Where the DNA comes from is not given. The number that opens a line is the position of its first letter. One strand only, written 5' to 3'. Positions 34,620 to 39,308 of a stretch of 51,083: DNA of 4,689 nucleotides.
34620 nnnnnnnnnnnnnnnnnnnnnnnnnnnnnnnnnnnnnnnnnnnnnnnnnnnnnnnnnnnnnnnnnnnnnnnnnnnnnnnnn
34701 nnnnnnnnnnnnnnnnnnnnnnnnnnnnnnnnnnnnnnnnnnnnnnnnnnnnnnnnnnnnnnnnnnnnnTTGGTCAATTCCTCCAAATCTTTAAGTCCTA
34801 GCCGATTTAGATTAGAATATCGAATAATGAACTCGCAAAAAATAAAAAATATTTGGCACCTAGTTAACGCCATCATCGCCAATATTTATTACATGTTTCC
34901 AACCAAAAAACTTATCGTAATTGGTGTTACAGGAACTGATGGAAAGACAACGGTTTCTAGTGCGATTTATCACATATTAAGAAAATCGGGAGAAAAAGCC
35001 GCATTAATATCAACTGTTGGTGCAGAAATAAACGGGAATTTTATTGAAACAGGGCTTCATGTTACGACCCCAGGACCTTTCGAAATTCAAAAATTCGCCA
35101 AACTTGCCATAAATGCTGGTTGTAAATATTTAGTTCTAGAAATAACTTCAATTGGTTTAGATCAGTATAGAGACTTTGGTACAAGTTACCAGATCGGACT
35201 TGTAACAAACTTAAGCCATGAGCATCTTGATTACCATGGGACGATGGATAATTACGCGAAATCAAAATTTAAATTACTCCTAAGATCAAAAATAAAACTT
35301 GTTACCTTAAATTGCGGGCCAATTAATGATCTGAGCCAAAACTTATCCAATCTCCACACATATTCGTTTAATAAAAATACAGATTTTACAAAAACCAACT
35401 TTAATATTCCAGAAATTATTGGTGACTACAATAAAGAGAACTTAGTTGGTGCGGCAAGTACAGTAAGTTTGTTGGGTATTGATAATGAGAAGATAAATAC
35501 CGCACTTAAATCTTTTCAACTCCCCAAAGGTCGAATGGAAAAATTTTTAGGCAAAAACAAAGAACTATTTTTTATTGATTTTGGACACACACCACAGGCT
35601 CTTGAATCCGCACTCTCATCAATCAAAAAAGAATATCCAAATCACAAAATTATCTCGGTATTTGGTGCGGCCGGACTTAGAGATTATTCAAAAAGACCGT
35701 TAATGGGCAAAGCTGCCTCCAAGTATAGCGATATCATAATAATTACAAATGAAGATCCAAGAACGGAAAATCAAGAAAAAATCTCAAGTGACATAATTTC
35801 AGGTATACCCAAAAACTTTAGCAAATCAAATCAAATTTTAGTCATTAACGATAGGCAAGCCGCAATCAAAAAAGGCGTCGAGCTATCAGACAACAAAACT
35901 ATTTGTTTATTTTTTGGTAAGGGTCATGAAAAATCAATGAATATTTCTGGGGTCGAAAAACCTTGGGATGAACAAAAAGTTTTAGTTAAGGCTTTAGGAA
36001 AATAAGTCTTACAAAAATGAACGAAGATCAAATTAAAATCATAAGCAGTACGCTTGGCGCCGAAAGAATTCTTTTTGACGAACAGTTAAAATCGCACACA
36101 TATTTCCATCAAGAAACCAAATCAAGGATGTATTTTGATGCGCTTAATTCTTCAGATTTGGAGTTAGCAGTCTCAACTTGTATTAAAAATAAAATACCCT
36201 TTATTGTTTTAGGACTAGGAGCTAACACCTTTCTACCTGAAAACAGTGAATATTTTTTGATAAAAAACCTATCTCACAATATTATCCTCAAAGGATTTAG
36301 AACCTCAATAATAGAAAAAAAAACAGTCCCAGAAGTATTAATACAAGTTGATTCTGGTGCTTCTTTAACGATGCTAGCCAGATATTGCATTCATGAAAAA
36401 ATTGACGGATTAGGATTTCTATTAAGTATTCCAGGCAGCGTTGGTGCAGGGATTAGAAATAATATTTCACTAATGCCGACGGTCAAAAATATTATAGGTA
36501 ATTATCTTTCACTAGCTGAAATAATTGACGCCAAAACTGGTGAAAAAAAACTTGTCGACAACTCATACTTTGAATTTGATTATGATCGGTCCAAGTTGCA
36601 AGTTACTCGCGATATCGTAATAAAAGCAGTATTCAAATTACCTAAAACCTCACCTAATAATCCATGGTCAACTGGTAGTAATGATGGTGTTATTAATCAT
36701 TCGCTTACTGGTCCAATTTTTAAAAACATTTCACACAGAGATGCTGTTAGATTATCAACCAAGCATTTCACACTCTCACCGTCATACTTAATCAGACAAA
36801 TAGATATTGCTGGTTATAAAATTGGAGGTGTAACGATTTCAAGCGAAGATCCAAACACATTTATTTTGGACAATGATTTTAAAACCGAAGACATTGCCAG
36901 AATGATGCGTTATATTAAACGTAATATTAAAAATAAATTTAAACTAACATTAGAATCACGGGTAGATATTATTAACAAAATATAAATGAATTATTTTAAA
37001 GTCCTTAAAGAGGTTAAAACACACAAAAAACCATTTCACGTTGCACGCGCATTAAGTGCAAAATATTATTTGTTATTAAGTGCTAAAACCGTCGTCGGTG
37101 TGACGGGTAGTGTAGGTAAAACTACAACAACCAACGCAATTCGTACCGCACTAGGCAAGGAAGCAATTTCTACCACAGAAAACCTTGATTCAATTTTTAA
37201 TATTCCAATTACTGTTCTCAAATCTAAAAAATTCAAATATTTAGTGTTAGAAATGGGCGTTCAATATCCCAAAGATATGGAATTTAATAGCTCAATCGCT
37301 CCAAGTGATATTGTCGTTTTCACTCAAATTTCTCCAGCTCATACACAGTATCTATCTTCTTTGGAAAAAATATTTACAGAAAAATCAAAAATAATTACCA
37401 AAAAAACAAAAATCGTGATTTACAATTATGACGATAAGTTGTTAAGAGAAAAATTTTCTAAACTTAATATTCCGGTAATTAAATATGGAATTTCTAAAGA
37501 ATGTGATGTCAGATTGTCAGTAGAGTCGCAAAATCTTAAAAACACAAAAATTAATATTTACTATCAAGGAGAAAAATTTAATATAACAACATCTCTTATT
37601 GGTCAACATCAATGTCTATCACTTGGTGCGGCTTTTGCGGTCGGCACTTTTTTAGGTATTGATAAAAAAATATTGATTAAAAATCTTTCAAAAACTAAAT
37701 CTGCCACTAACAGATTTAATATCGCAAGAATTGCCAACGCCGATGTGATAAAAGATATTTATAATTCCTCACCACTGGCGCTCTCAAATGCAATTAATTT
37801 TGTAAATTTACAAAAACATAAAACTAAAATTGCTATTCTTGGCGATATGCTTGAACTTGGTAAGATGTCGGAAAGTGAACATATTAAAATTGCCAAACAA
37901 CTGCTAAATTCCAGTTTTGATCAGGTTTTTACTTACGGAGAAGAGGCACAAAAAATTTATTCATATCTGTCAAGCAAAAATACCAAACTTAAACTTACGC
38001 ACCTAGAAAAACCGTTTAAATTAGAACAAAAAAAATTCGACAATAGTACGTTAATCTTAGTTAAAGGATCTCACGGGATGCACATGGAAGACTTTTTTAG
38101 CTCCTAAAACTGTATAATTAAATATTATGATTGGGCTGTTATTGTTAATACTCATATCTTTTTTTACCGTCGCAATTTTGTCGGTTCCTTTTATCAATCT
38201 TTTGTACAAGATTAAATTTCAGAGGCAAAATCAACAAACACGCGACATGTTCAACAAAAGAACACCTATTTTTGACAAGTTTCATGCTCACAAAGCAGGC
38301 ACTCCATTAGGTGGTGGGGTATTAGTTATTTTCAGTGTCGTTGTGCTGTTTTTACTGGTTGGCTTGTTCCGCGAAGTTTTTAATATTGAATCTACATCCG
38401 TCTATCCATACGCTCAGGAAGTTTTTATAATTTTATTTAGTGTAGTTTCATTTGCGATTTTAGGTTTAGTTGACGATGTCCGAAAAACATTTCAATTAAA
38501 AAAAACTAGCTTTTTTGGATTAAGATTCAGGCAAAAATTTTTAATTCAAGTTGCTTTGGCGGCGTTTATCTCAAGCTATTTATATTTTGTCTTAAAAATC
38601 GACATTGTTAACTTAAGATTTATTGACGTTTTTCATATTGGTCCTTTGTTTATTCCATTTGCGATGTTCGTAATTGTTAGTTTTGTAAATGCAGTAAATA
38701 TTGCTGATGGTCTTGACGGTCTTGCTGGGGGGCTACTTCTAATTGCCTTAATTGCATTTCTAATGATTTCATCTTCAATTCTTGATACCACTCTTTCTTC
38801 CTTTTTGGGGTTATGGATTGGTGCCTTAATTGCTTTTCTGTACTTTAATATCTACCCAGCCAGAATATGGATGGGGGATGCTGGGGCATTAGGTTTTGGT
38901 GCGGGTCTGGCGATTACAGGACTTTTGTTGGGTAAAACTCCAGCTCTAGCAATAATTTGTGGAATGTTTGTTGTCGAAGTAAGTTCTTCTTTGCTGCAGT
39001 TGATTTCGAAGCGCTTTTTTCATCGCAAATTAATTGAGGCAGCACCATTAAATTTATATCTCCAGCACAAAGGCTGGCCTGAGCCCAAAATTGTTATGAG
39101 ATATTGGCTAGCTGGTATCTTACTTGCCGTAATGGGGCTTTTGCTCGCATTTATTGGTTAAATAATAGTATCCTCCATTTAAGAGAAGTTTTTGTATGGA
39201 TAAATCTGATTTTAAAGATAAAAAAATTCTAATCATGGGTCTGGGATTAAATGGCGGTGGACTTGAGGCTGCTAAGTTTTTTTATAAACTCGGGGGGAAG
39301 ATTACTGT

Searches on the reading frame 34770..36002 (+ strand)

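Call 6: search_protein_families(library=pfam, proteins=[window:34770-36002:+], max_evalue=0.01)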
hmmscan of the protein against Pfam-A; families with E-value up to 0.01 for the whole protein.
window:34770-36002:+ (411 aa): 2 families
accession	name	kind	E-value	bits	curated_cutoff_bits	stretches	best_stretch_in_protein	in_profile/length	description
PF08245.18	Mur_ligase_M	-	1.8e-31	110.1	24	1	53-210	1-158/200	Mur ligase middle domain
PF02875.26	Mur_ligase_C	-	1.1e-23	84.9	28.4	1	254-385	1-127/127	Mur ligase, glutamate ligase domain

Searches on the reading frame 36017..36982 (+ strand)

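Call 6: search_protein_families(library=pfam, proteins=[window:36017-36982:+], max_evalue=0.01)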
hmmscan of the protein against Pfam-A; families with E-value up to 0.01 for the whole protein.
window:36017-36982:+ (322 aa): 2 families
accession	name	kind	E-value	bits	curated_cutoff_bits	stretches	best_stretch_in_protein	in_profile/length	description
PF02873.21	MurB_C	-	1.5e-09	38.4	27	1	231-319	24-99/99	UDP-N-acetylenolpyruvoylglucosamine reductase, C-terminal domain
PF01565.28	FAD_binding_4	-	0.0015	18.7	26.4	1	44-171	9-130/139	FAD binding domain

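Call 66: search_protein_families(library=ncbifam, proteins=[window:36017-36982:+], max_evalue=1e-10)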
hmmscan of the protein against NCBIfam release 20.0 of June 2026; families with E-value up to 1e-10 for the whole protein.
window:36017-36982:+ (322 aa): 4 families
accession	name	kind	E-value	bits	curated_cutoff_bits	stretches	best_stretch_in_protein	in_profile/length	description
NF010480.0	PRK13905.1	equivalog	1.8e-29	102.5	259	1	15-320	13-299/303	UDP-N-acetylmuramate dehydrogenase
TIGR00179.1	murB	equivalog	1.3e-27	96.8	144.5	1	24-319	1-289/290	UDP-N-acetylmuramate dehydrogenase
NF000755.0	PRK00046.1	equivalog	6.7e-22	77.6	277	1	21-211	7-189/343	UDP-N-acetylmuramate dehydrogenase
NF010478.0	PRK13903.1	equivalog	6.2e-13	48.3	231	1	22-212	19-197/362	UDP-N-acetylmuramate dehydrogenase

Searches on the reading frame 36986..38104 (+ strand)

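Call 6: search_protein_families(library=pfam, proteins=[window:36986-38104:+], max_evalue=0.01)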
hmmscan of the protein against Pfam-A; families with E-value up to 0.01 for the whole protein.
window:36986-38104:+ (373 aa): 2 families
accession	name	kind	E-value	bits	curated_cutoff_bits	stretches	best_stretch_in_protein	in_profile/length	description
PF08245.18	Mur_ligase_M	-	6e-30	105.1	24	1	39-219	1-199/200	Mur ligase middle domain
PF02875.26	Mur_ligase_C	-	9e-11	43.1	28.4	1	243-362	2-126/127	Mur ligase, glutamate ligase domain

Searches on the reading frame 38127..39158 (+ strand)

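Call 6: search_protein_families(library=pfam, proteins=[window:38127-39158:+], max_evalue=0.01)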
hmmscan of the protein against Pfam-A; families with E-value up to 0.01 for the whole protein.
window:38127-39158:+ (344 aa): 1 family
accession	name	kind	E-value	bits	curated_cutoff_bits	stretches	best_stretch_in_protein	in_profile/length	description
PF00953.26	Glycos_transf_4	-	6.3e-29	101.5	27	1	100-266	2-157/160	Glycosyl transferase family 4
